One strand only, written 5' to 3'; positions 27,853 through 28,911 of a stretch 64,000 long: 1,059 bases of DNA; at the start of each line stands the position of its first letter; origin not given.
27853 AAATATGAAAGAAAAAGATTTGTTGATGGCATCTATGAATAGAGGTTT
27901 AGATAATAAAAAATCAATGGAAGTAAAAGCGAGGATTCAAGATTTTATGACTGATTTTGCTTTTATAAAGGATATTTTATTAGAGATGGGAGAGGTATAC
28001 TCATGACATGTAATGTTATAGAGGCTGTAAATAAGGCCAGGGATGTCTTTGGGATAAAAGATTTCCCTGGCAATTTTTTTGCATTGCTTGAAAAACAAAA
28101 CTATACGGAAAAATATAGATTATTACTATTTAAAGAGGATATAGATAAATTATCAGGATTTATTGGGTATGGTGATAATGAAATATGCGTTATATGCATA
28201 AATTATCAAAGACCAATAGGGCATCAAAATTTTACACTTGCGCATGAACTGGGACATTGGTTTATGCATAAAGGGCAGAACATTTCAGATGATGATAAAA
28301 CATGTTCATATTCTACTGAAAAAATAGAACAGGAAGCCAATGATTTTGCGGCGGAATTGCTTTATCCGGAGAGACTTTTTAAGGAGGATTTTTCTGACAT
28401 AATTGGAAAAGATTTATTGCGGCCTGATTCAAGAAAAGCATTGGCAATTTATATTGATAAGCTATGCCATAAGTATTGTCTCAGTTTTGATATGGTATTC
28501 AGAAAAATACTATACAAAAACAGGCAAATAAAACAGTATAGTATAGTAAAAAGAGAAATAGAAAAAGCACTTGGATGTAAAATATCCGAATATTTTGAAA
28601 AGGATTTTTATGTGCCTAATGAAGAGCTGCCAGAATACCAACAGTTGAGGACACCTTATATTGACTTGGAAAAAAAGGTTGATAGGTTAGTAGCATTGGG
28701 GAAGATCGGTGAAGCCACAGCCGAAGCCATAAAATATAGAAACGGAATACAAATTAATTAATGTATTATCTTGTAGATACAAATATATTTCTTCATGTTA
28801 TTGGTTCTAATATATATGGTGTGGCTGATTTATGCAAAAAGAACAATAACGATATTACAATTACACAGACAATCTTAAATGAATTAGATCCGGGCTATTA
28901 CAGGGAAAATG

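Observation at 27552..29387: Foreign AT-rich three-gene cassette: XRE-like HTH + ImmA/IrrE metallopeptidase + PIN-like nuclease (candidate protease-licensed toxin/anti-phage module)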

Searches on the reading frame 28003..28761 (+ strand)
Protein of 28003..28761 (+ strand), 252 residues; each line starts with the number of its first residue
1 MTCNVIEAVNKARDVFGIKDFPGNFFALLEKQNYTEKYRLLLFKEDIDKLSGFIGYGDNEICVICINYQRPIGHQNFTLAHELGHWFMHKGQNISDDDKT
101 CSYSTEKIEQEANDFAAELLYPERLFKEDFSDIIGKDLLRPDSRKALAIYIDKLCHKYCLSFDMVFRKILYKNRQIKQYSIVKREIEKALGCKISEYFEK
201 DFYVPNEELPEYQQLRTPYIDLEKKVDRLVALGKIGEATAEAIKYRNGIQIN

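Call 4: search_protein_families(library=pfam, proteins=[window:28003-28761:+], max_evalue=0.1)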
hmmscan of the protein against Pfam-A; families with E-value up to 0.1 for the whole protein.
window:28003-28761:+ (252 aa): 3 families
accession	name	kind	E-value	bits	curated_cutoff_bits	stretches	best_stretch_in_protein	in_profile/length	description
PF06114.19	Peptidase_M78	-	9.3e-17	61.4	22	1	59-136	25-102/123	IrrE N-terminal-like domain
PF19527.4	DUF6055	-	0.0015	18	27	1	29-90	83-143/417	Family of unknown function (DUF6055)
PF20573.4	DUF6782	-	0.0053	16.5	27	1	50-120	65-136/241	Putative metallopeptidase family (DUF6782)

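Call 5: search_protein_families(library=padloc, proteins=[window:28003-28761:+], max_evalue=0.1)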
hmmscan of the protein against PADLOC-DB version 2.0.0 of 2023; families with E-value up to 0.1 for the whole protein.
window:28003-28761:+ (252 aa): 18 families
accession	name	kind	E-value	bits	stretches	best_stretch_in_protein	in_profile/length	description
PDLC04141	capP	-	3.8e-24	83.5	1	9-131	9-123/242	capP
PDLC03944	RmrA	-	9.2e-16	55.9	1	7-196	130-307/384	-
PDLC03945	RmrA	-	2.1e-15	54.8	1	44-144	179-272/394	-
PDLC03947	RmrA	-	4.5e-11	40.2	1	56-130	189-261/383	-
PDLC04776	PDC-M69B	-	6e-11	40.5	1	47-131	54-139/272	-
PDLC03954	RmrA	-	6.1e-11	39.8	1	44-130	180-261/380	-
PDLC03949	RmrA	-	6.4e-11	39.7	1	46-126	161-231/363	-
PDLC03946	RmrA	-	8.9e-11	39.1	1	8-137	127-244/357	-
PDLC03952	RmrA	-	1.9e-10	38.2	1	8-130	156-273/395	-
PDLC03948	RmrA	-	1.5e-08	31.9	1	45-130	179-260/397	-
PDLC03953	RmrA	-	7.2e-08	30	1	74-133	207-256/373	-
PDLC03951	RmrA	-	2e-07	28.3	1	76-132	206-258/400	-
PDLC03943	RmrA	-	8.4e-07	26.4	1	74-136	191-244/370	-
PDLC03982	PD-Lambda-2_B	-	1.2e-05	22.8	1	76-128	291-343/402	-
PDLC03950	RmrA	-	2e-05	21.8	1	24-127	150-245/369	-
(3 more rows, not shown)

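Call 6: search_protein_families(library=ncbifam, proteins=[window:28003-28761:+], max_evalue=0.1)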
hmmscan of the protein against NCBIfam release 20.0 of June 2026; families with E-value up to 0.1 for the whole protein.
window:28003-28761:+ (252 aa): 1 family
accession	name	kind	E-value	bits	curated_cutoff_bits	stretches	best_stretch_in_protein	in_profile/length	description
NF052239.1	antitox_spr1629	equivalog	8.4e-16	58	335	1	7-142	144-270/377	spr1629 family repressor/antitoxin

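Call 9: search_protein_families(library=phrogs, proteins=[window:28003-28761:+], max_evalue=0.1)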
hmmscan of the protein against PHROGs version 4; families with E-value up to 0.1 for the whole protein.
window:28003-28761:+ (252 aa): 9 families
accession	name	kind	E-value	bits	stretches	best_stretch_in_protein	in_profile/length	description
phrog_2439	-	transcription regulation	1.2e-20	74.8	1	8-132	133-251/367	transcriptional regulator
phrog_87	-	other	5.7e-18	66.5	1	20-131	38-138/227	metallo-protease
phrog_1914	-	unknown function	2.5e-15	57.8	1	51-127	69-148/222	-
phrog_1516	-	unknown function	1.2e-07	32.5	1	44-128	56-147/227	-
phrog_19315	-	unknown function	8.2e-07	29.3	1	76-128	96-152/348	-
phrog_18577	-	unknown function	0.001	19.3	1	62-120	173-235/332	-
phrog_4031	-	unknown function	0.0047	16.4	1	68-132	226-308/626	-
phrog_13670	-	unknown function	0.0068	17.6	1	56-115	30-86/95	-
phrog_35305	-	unknown function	0.013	16.2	1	150-202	5-58/195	-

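Call 53: search_solved_structures(query=A5, max_evalue=1, show_alignments=3)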
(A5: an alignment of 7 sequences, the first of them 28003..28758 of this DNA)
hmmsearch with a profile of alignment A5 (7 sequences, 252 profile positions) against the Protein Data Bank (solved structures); distinct sequences matched with E-value up to 1: 3.
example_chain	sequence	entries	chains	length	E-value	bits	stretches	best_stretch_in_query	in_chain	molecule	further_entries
7t5t_A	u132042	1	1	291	1.8e-05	27.8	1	71-139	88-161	CapP toxin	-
3dte_A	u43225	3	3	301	0.031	17.2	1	60-127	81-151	IrrE protein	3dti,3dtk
8slm_A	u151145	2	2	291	0.036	17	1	61-128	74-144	Zn dependent hydrolase fused to HTH domain, IrrE ortholog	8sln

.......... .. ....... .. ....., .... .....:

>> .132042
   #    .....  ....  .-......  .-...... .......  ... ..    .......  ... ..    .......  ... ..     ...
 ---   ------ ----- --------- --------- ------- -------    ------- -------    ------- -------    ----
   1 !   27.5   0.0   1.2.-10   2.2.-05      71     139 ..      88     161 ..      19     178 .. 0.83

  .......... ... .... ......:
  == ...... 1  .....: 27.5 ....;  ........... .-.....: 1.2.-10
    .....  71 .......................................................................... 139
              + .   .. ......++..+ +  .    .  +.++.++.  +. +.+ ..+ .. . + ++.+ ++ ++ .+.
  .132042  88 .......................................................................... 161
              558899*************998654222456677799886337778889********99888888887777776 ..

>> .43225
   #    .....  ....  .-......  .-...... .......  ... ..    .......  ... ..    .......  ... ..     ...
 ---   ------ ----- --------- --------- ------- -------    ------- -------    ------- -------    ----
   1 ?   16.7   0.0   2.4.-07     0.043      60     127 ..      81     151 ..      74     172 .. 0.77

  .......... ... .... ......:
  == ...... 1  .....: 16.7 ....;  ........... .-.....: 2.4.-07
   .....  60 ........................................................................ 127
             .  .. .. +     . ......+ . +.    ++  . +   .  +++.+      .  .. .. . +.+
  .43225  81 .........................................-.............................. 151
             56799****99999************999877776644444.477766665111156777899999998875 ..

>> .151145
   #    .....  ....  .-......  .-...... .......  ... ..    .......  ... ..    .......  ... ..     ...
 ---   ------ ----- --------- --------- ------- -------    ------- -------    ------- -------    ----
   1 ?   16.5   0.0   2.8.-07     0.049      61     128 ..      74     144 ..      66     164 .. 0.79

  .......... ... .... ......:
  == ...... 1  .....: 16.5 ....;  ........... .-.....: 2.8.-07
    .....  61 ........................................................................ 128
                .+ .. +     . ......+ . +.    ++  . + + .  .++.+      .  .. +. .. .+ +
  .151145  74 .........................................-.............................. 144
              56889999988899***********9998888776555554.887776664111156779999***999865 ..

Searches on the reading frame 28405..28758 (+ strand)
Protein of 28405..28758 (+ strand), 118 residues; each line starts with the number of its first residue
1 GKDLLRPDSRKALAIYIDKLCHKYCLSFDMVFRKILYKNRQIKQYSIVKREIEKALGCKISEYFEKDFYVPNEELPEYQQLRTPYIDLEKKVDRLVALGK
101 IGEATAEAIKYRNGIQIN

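Call 76: find_homologous_proteins(query=window:28405-28758:+, max_evalue=0.001)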
Query window:28405-28758:+ (118 aa): 13 proteins with E <= 0.001 among 20 candidates.
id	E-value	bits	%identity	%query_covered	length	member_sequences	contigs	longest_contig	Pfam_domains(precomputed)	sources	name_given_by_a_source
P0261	6.1e-46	173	68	98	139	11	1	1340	-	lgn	-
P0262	3.5e-43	164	63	97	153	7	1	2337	-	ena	-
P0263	1.0e-40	156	62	99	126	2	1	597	-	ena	-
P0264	2.4e-40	155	63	95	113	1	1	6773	-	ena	-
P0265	3.6e-39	152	62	97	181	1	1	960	-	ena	-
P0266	3.0e-33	132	55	96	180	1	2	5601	-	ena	-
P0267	9.8e-32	128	69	75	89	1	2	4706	-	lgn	-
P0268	1.2e-27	114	65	69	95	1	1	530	-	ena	-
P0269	5.1e-27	112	65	70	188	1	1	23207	PF06114.20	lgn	-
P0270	1.5e-26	111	74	59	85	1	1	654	-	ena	-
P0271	9.5e-24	102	78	57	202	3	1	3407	PF06114.20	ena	-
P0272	2.5e-22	97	59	67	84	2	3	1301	-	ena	-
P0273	4.2e-22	97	70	56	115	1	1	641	-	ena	-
